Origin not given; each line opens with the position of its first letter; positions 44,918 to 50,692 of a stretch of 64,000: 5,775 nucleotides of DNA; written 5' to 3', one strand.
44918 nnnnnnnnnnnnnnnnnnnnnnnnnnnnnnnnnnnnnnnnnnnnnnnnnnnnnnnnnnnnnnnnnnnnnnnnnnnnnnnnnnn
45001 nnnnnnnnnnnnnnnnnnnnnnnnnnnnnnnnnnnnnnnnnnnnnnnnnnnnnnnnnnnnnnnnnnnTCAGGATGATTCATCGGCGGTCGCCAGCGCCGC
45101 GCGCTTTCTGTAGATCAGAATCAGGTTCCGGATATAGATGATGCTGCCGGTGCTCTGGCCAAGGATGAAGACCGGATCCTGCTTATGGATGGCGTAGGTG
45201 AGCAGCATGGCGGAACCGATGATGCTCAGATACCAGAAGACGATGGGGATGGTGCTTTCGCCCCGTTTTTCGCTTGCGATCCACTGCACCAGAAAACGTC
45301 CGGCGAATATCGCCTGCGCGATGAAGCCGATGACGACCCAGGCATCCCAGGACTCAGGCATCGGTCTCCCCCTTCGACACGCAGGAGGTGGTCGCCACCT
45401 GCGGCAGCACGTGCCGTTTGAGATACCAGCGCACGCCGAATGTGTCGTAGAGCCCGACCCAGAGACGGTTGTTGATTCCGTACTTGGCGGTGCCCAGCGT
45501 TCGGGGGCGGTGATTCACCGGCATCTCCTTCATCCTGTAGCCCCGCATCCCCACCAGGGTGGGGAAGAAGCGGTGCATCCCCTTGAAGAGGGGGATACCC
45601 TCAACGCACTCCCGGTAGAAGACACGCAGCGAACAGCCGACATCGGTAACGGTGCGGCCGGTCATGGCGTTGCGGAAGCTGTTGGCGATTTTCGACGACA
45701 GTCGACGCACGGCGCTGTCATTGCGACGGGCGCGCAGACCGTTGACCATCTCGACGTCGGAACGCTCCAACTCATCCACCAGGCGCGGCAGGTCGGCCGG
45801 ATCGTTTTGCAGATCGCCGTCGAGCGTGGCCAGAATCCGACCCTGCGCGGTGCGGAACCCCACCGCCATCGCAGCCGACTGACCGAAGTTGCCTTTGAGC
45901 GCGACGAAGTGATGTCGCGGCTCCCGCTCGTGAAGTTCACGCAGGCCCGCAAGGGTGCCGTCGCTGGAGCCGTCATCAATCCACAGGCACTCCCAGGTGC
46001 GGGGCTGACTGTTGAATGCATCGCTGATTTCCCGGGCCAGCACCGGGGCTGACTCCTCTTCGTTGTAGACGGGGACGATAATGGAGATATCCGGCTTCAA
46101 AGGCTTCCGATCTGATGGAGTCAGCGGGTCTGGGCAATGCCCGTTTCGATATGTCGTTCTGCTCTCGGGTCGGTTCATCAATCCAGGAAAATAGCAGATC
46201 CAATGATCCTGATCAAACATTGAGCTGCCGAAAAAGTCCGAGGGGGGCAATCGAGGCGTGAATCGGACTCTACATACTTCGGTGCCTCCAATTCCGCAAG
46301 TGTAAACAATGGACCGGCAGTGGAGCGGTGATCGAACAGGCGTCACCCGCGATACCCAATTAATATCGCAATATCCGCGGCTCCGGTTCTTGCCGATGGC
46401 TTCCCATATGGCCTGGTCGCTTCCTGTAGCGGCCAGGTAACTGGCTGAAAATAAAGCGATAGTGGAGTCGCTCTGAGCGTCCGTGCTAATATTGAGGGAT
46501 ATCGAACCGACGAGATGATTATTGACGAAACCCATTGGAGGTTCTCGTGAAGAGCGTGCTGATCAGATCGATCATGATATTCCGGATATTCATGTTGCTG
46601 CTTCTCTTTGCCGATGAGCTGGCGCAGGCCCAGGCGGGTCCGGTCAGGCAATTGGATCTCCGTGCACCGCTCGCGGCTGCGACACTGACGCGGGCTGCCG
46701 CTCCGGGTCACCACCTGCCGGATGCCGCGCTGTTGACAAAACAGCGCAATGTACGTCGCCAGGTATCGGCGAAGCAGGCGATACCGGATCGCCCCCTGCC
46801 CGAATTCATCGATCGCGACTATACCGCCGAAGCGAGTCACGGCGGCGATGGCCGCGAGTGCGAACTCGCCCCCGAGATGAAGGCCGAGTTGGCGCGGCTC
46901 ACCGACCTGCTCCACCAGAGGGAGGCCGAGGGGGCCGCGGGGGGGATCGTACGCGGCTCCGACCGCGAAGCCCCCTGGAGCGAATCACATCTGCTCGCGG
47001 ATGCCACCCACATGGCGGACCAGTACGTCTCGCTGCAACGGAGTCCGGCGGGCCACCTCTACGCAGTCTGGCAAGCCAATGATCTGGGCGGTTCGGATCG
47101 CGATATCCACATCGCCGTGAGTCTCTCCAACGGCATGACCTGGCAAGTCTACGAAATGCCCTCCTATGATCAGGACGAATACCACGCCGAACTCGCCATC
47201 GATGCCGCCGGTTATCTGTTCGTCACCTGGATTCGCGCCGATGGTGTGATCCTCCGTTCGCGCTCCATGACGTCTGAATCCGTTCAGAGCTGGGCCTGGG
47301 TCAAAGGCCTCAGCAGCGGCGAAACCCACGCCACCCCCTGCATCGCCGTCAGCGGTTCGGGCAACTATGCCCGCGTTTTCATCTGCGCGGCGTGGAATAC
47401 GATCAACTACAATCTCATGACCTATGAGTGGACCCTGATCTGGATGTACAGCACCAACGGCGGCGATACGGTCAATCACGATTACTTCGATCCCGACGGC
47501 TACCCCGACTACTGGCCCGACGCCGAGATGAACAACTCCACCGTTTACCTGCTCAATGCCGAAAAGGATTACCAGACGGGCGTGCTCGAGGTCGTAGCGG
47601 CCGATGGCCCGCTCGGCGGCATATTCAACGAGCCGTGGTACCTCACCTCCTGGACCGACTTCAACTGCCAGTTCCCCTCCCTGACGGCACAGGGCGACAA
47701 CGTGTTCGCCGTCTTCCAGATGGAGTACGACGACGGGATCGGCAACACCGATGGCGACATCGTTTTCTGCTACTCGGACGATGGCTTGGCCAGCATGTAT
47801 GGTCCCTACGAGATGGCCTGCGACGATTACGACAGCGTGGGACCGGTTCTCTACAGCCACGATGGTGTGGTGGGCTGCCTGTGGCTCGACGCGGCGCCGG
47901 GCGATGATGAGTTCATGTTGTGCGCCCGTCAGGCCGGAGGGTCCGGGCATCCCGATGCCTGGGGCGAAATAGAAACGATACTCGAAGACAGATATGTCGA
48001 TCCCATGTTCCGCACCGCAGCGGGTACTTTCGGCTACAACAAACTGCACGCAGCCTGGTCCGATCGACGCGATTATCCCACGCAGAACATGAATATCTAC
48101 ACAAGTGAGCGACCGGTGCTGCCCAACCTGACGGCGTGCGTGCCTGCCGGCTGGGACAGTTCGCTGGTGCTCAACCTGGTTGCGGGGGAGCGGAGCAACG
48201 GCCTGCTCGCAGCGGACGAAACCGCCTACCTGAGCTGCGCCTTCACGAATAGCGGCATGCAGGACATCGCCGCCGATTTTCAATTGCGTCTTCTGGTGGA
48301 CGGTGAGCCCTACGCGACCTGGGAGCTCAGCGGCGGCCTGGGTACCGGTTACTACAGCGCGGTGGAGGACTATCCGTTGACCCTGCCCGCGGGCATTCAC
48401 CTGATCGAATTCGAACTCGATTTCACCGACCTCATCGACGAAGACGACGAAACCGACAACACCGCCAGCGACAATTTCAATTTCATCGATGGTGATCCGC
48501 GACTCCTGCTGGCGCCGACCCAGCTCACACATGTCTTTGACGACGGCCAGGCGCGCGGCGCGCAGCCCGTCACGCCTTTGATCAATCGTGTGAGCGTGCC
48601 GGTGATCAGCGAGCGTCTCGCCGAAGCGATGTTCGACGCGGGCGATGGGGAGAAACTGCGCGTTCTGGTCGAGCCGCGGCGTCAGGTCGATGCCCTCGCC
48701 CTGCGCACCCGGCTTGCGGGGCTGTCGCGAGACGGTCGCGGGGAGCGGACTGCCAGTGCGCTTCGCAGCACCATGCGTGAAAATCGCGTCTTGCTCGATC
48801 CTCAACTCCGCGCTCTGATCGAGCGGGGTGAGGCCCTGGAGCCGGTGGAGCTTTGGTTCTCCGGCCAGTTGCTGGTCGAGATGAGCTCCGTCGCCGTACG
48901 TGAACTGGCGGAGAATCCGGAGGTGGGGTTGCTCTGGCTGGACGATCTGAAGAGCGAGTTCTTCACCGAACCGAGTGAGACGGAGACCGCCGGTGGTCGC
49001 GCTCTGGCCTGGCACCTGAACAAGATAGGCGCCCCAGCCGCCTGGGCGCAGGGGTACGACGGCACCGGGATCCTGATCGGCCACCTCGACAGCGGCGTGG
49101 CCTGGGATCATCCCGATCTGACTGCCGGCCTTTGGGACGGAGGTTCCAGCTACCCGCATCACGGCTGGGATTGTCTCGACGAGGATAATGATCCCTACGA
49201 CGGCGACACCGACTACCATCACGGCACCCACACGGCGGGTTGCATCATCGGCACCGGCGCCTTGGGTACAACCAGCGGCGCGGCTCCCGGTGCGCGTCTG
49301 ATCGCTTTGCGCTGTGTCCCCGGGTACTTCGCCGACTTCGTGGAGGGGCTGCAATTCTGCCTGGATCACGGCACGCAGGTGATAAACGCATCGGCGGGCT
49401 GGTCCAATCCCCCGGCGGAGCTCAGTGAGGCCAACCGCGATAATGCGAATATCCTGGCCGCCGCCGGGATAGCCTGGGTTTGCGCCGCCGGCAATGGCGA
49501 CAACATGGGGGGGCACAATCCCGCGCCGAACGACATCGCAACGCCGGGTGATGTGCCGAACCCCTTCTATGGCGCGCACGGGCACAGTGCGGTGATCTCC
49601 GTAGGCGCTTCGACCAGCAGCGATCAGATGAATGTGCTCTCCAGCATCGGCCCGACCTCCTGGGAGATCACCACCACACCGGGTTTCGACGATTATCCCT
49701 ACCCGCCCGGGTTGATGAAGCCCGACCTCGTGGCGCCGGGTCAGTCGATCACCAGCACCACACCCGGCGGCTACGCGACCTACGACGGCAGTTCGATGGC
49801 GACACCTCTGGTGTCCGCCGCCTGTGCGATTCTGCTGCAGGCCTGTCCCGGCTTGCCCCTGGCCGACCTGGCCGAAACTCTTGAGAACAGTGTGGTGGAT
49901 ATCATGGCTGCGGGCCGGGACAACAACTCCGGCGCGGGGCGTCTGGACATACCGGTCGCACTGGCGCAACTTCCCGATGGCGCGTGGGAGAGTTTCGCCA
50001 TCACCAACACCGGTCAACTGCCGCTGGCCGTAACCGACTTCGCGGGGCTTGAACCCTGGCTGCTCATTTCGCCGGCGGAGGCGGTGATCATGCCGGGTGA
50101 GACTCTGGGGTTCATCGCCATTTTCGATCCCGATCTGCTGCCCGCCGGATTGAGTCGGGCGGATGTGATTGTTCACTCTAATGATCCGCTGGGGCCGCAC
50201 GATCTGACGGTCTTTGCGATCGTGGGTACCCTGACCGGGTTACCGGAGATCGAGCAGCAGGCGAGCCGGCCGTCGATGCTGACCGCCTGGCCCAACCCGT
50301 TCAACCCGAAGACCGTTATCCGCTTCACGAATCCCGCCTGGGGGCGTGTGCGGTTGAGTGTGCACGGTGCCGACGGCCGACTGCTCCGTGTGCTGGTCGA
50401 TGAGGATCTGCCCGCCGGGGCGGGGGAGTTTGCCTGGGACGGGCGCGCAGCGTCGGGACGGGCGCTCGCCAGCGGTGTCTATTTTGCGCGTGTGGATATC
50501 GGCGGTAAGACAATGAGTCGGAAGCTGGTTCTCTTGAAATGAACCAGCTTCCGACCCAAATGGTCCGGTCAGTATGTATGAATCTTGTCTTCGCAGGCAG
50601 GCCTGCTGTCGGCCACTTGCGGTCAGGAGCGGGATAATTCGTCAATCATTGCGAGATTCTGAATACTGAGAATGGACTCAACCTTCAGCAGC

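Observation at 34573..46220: Six-gene minus-strand array linking a polyprenyl-phosphate glycosylation trio to a GWxTD protein, an M81 peptidase and a giant CTD beta-helix protein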

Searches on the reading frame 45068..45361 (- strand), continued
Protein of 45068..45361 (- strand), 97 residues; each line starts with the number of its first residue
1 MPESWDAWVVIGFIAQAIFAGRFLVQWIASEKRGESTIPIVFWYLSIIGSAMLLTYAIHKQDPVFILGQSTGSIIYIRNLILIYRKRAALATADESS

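Call 77: get_annotated_region(hit=H5, flank=5000)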
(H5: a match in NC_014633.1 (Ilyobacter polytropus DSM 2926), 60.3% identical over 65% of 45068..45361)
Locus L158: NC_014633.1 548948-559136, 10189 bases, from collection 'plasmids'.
description: Ilyobacter polytropus DSM 2926 plasmid pILYOP01, complete sequence
organism: Ilyobacter polytropus DSM 2926 (NCBI taxid 572544)
taxonomy: Bacteria; Fusobacteriota; Fusobacteriia; Fusobacteriales; Fusobacteriaceae; Ilyobacter; Ilyobacter polytropus; Ilyobacter polytropus DSM 2926
host: -; source: marine mud; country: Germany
typing (MOB-suite, as given by PLSDB): non-mobilizable; replicon rep_cluster_99
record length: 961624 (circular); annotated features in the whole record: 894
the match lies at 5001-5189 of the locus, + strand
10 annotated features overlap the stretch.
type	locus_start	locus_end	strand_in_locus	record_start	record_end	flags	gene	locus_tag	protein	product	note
CDS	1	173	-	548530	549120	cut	-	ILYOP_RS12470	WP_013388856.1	GIY-YIG nuclease family protein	-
CDS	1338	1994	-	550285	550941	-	-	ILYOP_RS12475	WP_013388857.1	alpha/beta hydrolase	-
CDS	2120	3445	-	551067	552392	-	-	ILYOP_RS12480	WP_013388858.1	HAMP domain-containing sensor histidine kinase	GO:0007165 - signal transduction [Evidence IEA]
CDS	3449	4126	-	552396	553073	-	-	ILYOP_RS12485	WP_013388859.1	response regulator transcription factor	GO:0000160 - phosphorelay signal transduction system [Evidence IEA]; GO:0006355 - regulation of DNA-templated ...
CDS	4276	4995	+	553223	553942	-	-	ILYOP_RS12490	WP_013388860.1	glycosyltransferase family 2 protein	-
CDS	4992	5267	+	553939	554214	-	-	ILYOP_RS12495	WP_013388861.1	lipid-A-disaccharide synthase N-terminal domain-containing protein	-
CDS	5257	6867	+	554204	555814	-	-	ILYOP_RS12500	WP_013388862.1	glycosyltransferase family 39 protein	-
CDS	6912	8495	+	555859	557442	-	-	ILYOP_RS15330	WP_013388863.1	glycosyltransferase family 39 protein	-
CDS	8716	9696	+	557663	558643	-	-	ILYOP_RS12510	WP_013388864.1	SDR family NAD(P)-dependent oxidoreductase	-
CDS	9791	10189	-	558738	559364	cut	-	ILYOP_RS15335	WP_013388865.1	TetR/AcrR family transcriptional regulator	GO:0006355 - regulation of DNA-templated transcription [Evidence IEA]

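Call 83: get_annotated_region(hit=H8, flank=5000)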
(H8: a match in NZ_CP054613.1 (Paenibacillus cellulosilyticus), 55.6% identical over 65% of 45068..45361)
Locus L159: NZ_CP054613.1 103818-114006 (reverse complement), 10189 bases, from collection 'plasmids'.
description: Paenibacillus cellulosilyticus strain KACC 14175 plasmid unnamed4, complete sequence
organism: Paenibacillus cellulosilyticus (NCBI taxid 375489)
taxonomy: Bacteria; Bacillota; Bacilli; Bacillales; Paenibacillaceae; Paenibacillus; Paenibacillus cellulosilyticus
host: -; source: cell culture,soil; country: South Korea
typing (MOB-suite, as given by PLSDB): non-mobilizable
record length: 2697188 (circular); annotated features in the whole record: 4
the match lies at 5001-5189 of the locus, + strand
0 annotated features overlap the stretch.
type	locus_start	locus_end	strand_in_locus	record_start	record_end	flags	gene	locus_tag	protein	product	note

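Call 84: get_annotated_region(hit=H1, flank=5000)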
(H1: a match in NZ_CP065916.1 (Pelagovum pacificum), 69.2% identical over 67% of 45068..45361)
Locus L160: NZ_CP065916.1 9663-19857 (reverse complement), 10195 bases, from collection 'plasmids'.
description: Pelagovum pacificum strain SM1903 plasmid p_SM1903_1, complete sequence
organism: Pelagovum pacificum (NCBI taxid 2588711)
taxonomy: Bacteria; Pseudomonadota; Alphaproteobacteria; Rhodobacterales; Paracoccaceae; Pelagovum; Pelagovum pacificum
host: -; source: cell culture,seawater; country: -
typing (MOB-suite, as given by PLSDB): non-mobilizable; replicon rep_cluster_252
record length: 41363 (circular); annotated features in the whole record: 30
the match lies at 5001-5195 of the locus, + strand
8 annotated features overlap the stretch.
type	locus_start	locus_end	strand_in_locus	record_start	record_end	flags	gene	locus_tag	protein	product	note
CDS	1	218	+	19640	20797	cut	-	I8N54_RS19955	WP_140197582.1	NAD-dependent epimerase/dehydratase family protein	-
CDS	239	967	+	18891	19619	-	-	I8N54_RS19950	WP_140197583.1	phosphoadenylyl-sulfate reductase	GO:0019379 - sulfate assimilation, phosphoadenylyl sulfate reduction by phosphoadenylyl-sulfate reductase (thioredoxin) ...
CDS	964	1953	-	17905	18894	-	-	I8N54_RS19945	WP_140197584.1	hypothetical protein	-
CDS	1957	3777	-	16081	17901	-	-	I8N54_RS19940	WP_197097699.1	DUF4422 domain-containing protein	-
CDS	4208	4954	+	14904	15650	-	-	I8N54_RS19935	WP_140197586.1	glycosyltransferase family 2 protein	-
CDS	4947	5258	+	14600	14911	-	-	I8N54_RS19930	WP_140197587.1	lipid-A-disaccharide synthase N-terminal domain-containing protein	GO:0009245 - lipid A biosynthetic process [Evidence IEA]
CDS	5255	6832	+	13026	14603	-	-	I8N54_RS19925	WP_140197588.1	hypothetical protein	-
CDS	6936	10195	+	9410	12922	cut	-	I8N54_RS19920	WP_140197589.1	HAD family hydrolase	-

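Call 87: search_protein_families(library=pfam, proteins=[L159:1847-3226:+, L159:3223-4257:+, L159:4251-4958:+, L159:6127-7182:+, L159:5404-5934:-, L160:5255-6832:+, L154:290-2851:-], max_evalue=0.001)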
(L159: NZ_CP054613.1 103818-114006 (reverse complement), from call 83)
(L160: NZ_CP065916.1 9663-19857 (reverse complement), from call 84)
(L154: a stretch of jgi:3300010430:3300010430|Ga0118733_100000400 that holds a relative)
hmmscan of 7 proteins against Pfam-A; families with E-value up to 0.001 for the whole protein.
L159:1847-3226:+ (459 aa): 6 families
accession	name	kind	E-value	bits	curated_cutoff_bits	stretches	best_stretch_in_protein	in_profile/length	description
PF03721.20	UDPG_MGDP_dh_N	-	2.9e-62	210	27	1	4-190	1-187/187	UDP-glucose/GDP-mannose dehydrogenase family, NAD binding domain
PF00984.24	UDPG_MGDP_dh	-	8.6e-35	119.2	25.4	1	207-299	1-93/94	UDP-glucose/GDP-mannose dehydrogenase family, central domain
PF03720.21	UDPG_MGDP_dh_C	-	1.1e-27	96.8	30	1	325-429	1-101/103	UDP-glucose/GDP-mannose dehydrogenase family, UDP binding domain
PF03807.23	F420_oxidored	-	2.9e-08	34.7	21.6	0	6-89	2-69/94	NADP oxidoreductase coenzyme F420-dependent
PF03446.21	NAD_binding_2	-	2.6e-05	24.7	21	0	5-138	1-108/161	NAD binding domain of 6-phosphogluconate dehydrogenase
PF00185.30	OTCace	-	0.00051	20.6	29.4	0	344-405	17-84/157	Aspartate/ornithine carbamoyltransferase, Asp/Orn binding domain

L159:3223-4257:+ (344 aa): 9 families
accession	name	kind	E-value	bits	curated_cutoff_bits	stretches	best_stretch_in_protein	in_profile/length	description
PF16363.11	GDP_Man_Dehyd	-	4.7e-61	207.5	27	1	6-333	2-331/332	GDP-mannose 4,6 dehydratase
PF01370.27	Epimerase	-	4e-54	184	20.9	1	5-271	2-240/240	NAD dependent epimerase/dehydratase family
PF01073.25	3Beta_HSD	-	2.4e-20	73.2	22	1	6-261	2-235/280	3-beta hydroxysteroid dehydrogenase/isomerase family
PF02719.21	Polysacc_synt_2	-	9.5e-13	48.4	20.2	1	5-150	2-128/293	Polysaccharide biosynthesis protein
PF04321.23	RmlD_sub_bind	-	2.5e-11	43.6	27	1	6-276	5-218/287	RmlD substrate binding domain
PF07993.18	NAD_binding_4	-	2.2e-09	37.3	20.1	1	6-208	1-210/258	Male sterility protein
PF13460.12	NAD_binding_10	-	3.2e-08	34.1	27.2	1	67-182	30-127/184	NAD(P)H-binding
PF08659.16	KR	-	3.2e-06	27.6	22.6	1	3-159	2-146/180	KR domain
PF00106.31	adh_short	-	0.00047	20.1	26.6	0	5-36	4-35/195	short chain dehydrogenase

L159:4251-4958:+ (235 aa): 3 families
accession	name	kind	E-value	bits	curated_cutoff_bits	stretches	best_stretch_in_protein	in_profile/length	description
PF00535.33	Glycos_transf_2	-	1.1e-27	97.4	23.3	1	5-165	1-166/168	Glycosyl transferase family 2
PF13641.12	Glyco_tranf_2_3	-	1.1e-09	39.1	27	1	5-129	4-133/230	Glycosyltransferase like family 2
PF10111.15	Glyco_tranf_2_2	-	4.2e-07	30.2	27.3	1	5-98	1-94/276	Glycosyltransferase like family 2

L159:6127-7182:+ (351 aa): 1 family
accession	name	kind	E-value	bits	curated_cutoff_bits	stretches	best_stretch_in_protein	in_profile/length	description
PF10646.14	Germane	-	3.5e-38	131.2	23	2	73-187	1-116/117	Sporulation and spore germination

L159:5404-5934:- (176 aa): 1 family
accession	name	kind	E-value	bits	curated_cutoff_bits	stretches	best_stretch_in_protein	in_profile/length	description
PF04608.18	PgpA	-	1.5e-19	70.7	28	1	31-164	20-141/141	Phosphatidylglycerophosphatase A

L160:5255-6832:+ (525 aa): 0 families

L154:290-2851:- (853 aa): 2 families
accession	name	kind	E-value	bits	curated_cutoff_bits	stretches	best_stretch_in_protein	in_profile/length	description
PF00112.29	Peptidase_C1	-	4.3e-14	53.5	20.7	1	63-267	13-204/220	Papain family cysteine protease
PF18962.6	Por_Secre_tail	-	2.4e-09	37.8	27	1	774-838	2-63/75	Secretion system C-terminal sorting domain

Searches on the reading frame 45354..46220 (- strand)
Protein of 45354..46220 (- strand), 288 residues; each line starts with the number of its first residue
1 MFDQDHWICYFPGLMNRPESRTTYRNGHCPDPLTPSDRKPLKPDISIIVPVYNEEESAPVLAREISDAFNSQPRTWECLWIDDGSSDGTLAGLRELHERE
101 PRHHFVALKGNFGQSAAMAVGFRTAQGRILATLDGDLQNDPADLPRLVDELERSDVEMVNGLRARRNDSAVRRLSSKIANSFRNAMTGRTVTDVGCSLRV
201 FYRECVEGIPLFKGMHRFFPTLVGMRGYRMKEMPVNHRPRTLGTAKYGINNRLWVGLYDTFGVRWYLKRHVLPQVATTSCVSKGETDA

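Call 5: search_protein_families(library=pfam, proteins=[window:45354-46220:-], max_evalue=0.01)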
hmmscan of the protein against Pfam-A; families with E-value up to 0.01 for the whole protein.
window:45354-46220:- (288 aa): 3 families
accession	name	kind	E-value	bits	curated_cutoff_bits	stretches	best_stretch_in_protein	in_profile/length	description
PF00535.33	Glycos_transf_2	-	5.1e-28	98.5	23.3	1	46-206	1-164/168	Glycosyl transferase family 2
PF10111.15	Glyco_tranf_2_2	-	0.00039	20.4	27.3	1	46-137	1-92/276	Glycosyltransferase like family 2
PF13641.12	Glyco_tranf_2_3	-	0.0012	19.3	27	1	43-175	1-135/230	Glycosyltransferase like family 2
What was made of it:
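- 45354..46220 (-): GT2, an ArnC/GtrB/DPMS-like polyprenyl-phosphate glycosyltransferase (288 aa) with no TM helices. The start is uncertain: ATG 46220 or ATG 46177. The ORF is open up to 46535. Pfam Glycos_transf_2 E=5e-28 (call 5).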

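Call 6: search_protein_families(library=ncbifam, proteins=[window:45354-46220:-], max_evalue=0.1)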
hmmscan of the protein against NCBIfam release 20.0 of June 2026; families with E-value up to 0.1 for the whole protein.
window:45354-46220:- (288 aa): 23 families
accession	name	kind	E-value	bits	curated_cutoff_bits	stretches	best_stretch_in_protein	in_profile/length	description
NF007986.1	PRK10714.1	equivalog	2.2e-41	141.9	529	1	44-259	7-221/316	undecaprenyl-phosphate 4-deoxy-4-formamido-L-arabinose transferase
NF047588.1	GlcsyltransPgfSStrep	equivalog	2.3e-30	105.9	500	1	45-253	3-211/308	glycosyltransferase PgfS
TIGR03937.1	PgaC_IcaA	equivalog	1.5e-14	53.8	422.3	1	42-162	44-162/407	poly-beta-1,6-N-acetyl-D-glucosamine synthase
NF058614.1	PPMAGASynPpgS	equivalog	2.6e-13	49.9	370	1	44-236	1-195/226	polyprenyl-phospho-N-acetylgalactosaminyl synthase PpgS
NF047683.1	TeichurnBiosyTuaG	equivalog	3.2e-12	46.6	400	1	41-149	4-109/252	teichuronic acid biosynthesis protein TuaG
TIGR03965.1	mycofact_glyco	equivalog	1.5e-10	40.5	280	1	40-161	71-189/467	mycofactocin biosynthesis glycosyltransferase MftF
TIGR04283.1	glyco_like_mftF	equivalog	1.9e-09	37.4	182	1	45-169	1-114/221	TIGR04283 family arsenosugar biosynthesis glycosyltransferase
NF007482.0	PRK10073.1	equivalog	4.2e-09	35.9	423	1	42-161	5-122/334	glycosyltransferase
TIGR04242.1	nodulat_NodC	equivalog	3e-08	33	550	1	40-167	45-172/395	chitooligosaccharide synthase NodC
NF041875.1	EPS_EpsD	equivalog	1.3e-07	31.3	370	1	45-146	1-99/325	exopolysaccharide biosynthesis glycosyltransferase EpsD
TIGR04182.1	glyco_TIGR04182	equivalog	1.4e-07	31.2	325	1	44-213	1-163/293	S-layer glycoprotein N-glycosyltransferase AglJ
NF053739.1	GlytfEpsEBac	equivalog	1.6e-06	27.4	450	1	43-161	1-117/265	glycosyltransferase EpsE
NF010496.0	PRK13915.1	equivalog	2.1e-05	23.8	262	1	42-165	30-157/307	glucosyl-3-phosphoglycerate synthase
NF041391.1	DPhHxTase_Halo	equivalog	2.4e-05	23.4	375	1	52-241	4-187/213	dolichyl-phosphate hexose transferase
NF038302.1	EPS_HpsE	equivalog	6.4e-05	22.1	300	1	44-137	2-97/307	hormogonium polysaccharide biosynthesis glycosyltransferase HpsE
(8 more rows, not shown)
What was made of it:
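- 45354..46220 (-): NCBIfam ArnC E=2e-41, below cut-off (call 6).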

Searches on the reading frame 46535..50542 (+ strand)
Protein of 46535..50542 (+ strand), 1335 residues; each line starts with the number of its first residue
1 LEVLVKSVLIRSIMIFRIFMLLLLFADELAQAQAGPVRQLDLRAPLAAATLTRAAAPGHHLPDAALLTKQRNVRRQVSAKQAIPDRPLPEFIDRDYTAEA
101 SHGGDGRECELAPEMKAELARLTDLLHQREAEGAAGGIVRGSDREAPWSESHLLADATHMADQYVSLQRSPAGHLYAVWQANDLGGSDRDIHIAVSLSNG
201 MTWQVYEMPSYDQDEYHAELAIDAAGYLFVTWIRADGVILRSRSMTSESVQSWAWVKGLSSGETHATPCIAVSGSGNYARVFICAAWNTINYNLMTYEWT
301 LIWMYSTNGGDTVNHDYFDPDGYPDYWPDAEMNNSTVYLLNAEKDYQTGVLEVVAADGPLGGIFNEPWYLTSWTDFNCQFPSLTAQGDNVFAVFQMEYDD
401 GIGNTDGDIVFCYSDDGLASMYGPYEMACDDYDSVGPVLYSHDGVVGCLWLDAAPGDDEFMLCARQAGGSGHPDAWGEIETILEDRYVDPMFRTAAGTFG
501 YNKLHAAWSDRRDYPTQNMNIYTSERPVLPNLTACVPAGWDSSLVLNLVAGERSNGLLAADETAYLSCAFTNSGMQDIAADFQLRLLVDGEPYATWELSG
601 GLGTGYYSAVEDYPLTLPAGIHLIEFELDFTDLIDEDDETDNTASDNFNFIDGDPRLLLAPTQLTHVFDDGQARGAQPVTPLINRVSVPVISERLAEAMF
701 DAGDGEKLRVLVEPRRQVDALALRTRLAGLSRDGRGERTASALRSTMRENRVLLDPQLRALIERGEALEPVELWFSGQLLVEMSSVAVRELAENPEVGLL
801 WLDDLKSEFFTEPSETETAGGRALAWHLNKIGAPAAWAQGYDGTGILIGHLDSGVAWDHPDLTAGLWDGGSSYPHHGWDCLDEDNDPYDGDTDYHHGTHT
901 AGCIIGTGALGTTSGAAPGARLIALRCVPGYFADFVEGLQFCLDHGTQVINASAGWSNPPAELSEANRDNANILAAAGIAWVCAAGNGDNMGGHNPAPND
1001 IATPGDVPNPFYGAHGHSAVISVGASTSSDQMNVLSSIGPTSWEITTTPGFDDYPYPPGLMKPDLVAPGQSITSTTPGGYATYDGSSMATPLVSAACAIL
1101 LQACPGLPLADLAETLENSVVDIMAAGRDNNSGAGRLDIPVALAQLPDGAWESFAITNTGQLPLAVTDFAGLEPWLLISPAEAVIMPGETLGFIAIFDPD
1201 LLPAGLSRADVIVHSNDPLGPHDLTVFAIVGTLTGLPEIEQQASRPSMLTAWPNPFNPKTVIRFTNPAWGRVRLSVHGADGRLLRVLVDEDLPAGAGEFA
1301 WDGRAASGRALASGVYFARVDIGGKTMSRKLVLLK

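Call 20: search_protein_families(library=pfam, proteins=[window:46535-50542:+], max_evalue=0.001)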
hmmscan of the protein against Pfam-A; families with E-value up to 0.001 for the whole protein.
window:46535-50542:+ (1335 aa): 3 families
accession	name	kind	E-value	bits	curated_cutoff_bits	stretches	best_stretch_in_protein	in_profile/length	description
PF00082.27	Peptidase_S8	-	2.4e-38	132.6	21.8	1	843-1135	1-288/288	Subtilase family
PF13860.13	FlgD_ig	-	2.8e-06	27.7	27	1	1270-1320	23-73/79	FlgD Ig-like domain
PF07705.17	CARDB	-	0.00018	22.1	22.7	1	561-645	18-100/101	CARDB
